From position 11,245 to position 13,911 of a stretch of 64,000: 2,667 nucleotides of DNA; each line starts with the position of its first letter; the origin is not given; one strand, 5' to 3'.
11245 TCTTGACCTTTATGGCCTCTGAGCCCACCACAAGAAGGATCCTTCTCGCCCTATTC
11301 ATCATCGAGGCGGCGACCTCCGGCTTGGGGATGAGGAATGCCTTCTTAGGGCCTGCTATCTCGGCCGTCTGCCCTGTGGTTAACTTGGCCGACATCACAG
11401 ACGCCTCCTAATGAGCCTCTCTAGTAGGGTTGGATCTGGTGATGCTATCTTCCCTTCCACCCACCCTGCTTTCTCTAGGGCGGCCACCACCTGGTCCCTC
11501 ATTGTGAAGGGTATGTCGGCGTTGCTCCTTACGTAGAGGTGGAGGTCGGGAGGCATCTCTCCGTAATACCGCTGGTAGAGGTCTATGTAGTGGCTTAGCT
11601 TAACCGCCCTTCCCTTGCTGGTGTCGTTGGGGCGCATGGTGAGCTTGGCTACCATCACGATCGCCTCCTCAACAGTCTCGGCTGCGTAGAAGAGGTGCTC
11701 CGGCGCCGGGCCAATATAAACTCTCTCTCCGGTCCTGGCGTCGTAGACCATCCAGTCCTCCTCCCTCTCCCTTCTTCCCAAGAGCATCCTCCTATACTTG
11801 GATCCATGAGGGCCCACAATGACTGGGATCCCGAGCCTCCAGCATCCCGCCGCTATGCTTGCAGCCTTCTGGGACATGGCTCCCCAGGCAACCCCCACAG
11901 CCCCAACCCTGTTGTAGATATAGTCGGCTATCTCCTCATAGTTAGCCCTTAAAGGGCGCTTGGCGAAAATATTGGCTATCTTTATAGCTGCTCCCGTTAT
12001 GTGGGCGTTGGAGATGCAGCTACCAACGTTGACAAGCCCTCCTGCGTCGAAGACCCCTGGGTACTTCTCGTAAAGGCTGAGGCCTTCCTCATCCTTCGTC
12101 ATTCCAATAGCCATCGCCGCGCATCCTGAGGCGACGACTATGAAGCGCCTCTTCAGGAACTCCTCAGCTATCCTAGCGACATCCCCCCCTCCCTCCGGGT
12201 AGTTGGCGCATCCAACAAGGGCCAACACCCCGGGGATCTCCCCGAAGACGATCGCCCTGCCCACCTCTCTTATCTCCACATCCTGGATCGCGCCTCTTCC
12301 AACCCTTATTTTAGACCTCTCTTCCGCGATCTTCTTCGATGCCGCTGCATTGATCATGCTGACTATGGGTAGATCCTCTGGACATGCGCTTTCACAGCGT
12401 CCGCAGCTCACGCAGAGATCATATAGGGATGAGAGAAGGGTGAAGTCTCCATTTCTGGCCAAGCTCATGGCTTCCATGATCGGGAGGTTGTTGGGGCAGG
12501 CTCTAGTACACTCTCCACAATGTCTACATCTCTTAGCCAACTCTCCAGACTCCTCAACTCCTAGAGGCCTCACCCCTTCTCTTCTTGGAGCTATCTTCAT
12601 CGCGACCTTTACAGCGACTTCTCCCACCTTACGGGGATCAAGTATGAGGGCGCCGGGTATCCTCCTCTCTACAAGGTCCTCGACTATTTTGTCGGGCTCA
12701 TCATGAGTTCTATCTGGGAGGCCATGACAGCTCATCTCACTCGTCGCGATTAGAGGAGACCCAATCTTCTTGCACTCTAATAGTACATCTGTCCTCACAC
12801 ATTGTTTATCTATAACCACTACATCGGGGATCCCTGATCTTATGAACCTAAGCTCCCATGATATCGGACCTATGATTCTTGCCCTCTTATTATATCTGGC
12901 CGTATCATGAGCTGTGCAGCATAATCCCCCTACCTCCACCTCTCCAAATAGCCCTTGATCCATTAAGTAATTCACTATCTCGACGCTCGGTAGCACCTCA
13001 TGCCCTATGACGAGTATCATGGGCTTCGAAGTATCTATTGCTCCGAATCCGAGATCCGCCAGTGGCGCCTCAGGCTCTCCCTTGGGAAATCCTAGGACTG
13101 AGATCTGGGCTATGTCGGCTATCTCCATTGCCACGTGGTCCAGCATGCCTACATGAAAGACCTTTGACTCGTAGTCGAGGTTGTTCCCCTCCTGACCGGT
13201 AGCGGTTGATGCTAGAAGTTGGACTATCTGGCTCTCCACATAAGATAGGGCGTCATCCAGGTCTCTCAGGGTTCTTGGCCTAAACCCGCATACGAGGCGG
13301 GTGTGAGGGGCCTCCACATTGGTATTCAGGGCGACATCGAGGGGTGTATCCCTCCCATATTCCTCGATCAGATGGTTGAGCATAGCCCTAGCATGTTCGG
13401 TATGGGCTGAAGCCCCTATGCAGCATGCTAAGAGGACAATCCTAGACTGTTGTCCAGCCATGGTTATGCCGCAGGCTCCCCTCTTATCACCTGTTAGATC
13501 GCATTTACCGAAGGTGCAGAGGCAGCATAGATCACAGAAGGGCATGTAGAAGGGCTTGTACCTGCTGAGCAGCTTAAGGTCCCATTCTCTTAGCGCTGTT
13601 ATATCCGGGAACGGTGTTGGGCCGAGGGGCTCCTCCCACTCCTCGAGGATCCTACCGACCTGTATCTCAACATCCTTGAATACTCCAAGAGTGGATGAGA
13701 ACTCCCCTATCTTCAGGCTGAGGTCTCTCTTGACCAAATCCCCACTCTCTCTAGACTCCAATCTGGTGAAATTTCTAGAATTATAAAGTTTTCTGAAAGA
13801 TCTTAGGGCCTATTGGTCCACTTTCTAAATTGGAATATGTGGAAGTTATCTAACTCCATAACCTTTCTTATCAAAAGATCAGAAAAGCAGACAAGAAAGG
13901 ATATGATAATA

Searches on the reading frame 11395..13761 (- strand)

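Call 36: search_protein_families(library=pfam, proteins=[window:11395-13761:-])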
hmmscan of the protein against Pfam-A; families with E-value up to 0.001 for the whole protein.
window:11395-13761:- (788 aa): 13 families
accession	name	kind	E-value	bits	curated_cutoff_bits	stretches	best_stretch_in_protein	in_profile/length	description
PF03063.25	Prismane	-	6.4e-63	213.6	27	2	165-657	129-486/513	Prismane/CO dehydrogenase family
PF13183.11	Fer4_8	-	7.7e-09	36.4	27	0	405-426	47-68/68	4Fe-4S dicluster domain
PF12838.12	Fer4_7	-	1.2e-08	35.7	27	1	411-463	1-51/52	4Fe-4S dicluster domain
PF13534.11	Fer4_17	-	5.7e-08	33.6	22.2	2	444-464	40-60/61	4Fe-4S dicluster domain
PF12837.12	Fer4_6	-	1.3e-07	31.7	25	1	447-463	6-22/24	4Fe-4S binding domain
PF13187.11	Fer4_9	-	1.4e-07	31.8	27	1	411-463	1-50/52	4Fe-4S dicluster domain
PF12800.12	Fer4_4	-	7.8e-07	29.3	24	0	410-424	2-16/17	4Fe-4S binding domain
PF25160.1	LdpA_Fe-S-bd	-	4.5e-06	26.8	27.6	0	447-464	25-42/49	LdpA Fe-S cluster-binding domain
PF13484.11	Fer4_16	-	1.2e-05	26.4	30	0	450-464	2-16/66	4Fe-4S double cluster binding domain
PF13237.11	Fer4_10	-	1.4e-05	25.3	25.5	0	409-424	6-21/53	4Fe-4S dicluster domain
PF14697.11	Fer4_21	-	5.8e-05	23.6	35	1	410-462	6-53/59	4Fe-4S dicluster domain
PF14691.11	Fer4_20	-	6.1e-05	23.2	25.8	0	403-440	15-54/113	Dihydroprymidine dehydrogenase domain II, 4Fe-4S cluster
PF00037.32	Fer4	-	0.00015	21.9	21.1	1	447-463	5-21/24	4Fe-4S binding domain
